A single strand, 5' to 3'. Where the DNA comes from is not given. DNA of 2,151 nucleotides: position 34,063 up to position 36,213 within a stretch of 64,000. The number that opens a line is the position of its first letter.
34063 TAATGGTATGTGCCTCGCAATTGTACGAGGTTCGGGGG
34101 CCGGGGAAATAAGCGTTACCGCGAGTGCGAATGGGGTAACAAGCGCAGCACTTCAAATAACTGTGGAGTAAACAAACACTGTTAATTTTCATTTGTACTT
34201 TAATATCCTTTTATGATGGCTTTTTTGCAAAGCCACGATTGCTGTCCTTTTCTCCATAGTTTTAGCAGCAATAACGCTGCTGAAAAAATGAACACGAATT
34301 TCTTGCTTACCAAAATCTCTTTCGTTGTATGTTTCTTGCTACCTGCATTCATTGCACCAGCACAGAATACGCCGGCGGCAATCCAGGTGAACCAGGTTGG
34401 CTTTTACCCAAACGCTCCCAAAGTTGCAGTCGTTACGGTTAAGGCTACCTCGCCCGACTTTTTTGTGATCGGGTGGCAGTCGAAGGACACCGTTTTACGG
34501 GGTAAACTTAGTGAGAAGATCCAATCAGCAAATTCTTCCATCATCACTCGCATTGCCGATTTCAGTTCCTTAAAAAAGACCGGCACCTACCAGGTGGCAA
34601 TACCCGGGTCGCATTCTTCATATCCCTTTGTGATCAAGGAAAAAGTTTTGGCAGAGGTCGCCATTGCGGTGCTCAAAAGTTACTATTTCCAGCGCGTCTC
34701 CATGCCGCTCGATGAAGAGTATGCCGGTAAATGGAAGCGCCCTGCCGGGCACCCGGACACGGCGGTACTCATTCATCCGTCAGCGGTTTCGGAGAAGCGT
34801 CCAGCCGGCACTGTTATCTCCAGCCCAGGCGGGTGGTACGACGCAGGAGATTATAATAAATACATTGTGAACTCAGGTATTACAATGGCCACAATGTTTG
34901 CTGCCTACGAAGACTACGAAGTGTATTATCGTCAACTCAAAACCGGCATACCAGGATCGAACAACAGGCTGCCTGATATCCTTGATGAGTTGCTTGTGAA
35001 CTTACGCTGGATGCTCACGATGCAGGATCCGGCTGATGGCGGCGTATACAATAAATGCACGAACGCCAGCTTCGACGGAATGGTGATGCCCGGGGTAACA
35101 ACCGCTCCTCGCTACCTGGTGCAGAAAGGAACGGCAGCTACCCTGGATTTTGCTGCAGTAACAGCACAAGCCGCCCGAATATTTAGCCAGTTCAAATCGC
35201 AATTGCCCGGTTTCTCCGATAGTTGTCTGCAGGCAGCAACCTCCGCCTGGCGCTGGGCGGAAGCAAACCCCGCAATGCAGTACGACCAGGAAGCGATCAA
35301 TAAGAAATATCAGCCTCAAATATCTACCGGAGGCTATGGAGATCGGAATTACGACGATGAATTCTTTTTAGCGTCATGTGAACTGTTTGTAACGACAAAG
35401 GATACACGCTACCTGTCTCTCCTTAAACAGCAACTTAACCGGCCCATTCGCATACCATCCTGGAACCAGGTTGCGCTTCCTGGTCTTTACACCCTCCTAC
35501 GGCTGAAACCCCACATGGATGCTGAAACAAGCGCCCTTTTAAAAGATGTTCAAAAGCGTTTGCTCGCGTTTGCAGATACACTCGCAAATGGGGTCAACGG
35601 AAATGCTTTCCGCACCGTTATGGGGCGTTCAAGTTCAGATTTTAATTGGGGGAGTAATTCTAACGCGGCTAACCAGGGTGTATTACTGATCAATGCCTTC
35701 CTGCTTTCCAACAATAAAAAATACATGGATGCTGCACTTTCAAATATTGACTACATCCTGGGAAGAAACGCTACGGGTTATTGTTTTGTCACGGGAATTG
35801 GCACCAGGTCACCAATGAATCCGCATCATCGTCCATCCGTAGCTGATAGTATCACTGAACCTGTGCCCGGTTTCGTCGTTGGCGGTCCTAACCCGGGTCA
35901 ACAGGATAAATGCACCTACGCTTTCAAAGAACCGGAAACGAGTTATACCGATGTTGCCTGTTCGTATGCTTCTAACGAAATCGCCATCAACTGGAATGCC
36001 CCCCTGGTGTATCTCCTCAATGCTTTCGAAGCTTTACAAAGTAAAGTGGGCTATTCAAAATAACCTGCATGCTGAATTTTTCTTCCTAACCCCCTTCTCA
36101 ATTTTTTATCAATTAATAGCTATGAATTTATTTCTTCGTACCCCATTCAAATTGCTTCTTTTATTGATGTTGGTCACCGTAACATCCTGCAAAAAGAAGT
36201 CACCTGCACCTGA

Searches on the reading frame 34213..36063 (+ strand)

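Call 52: search_protein_families(library=pfam, proteins=[window:34213-36063:+], max_evalue=0.0001)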
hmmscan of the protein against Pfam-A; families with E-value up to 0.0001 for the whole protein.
window:34213-36063:+ (616 aa): 2 families
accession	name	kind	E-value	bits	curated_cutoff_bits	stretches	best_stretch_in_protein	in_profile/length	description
PF00759.25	Glyco_hydro_9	-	1.9e-88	298.1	27.7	1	152-602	7-444/444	Glycosyl hydrolase family 9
PF02927.20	CelD_N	-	8.9e-20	71.7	24.6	1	54-134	3-85/86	Cellulase N-terminal ig-like domain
